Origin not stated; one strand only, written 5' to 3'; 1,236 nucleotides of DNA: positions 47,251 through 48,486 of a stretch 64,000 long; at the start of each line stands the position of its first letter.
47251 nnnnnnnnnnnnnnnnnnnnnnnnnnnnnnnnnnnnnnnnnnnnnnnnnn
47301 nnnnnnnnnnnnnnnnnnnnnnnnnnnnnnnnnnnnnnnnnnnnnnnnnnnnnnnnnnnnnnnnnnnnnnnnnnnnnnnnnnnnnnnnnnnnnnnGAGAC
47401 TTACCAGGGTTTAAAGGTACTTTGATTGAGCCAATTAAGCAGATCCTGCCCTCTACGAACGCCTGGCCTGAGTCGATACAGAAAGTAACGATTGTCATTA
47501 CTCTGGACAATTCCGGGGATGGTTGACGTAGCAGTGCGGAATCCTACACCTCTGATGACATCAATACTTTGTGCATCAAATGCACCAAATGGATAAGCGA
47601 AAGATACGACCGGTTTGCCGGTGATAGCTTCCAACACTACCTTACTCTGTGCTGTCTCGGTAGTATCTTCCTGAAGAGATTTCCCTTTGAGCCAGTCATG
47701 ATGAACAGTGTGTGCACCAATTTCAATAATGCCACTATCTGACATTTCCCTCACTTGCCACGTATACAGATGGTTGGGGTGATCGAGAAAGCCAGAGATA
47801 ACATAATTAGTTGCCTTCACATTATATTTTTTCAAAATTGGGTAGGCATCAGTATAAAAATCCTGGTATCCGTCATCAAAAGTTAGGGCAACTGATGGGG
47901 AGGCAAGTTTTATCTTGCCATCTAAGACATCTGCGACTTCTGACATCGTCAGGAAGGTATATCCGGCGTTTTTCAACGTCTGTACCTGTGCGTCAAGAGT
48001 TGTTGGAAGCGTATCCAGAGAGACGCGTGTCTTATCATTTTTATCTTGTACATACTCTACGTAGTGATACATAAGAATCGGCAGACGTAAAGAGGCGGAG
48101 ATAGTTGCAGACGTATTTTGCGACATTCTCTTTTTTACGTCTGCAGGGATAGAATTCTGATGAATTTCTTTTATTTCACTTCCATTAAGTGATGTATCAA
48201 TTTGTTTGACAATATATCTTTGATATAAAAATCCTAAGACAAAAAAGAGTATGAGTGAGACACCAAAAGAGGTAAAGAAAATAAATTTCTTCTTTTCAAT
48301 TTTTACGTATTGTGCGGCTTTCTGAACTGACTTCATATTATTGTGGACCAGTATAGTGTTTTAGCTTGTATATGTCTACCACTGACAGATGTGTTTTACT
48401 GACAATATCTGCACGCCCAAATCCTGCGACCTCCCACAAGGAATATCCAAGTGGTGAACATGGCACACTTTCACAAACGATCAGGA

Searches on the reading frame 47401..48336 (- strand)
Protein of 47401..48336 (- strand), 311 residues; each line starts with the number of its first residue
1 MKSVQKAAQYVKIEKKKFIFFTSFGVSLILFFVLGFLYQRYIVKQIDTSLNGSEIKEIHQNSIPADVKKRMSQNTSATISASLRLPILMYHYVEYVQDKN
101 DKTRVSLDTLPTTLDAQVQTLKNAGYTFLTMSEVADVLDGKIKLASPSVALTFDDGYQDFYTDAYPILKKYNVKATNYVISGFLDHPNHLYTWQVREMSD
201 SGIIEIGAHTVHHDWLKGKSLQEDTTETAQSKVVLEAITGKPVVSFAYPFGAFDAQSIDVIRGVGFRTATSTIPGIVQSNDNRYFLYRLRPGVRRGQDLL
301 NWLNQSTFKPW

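Call 58: search_protein_families(library=pfam, proteins=[window:47401-48336:-], max_evalue=0.001)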
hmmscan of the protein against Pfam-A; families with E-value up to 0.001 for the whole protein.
window:47401-48336:- (311 aa): 1 family
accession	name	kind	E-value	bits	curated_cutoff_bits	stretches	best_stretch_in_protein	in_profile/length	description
PF01522.26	Polysacc_deac_1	-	4.5e-30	104.6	23.1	1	145-268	5-123/124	Polysaccharide deacetylase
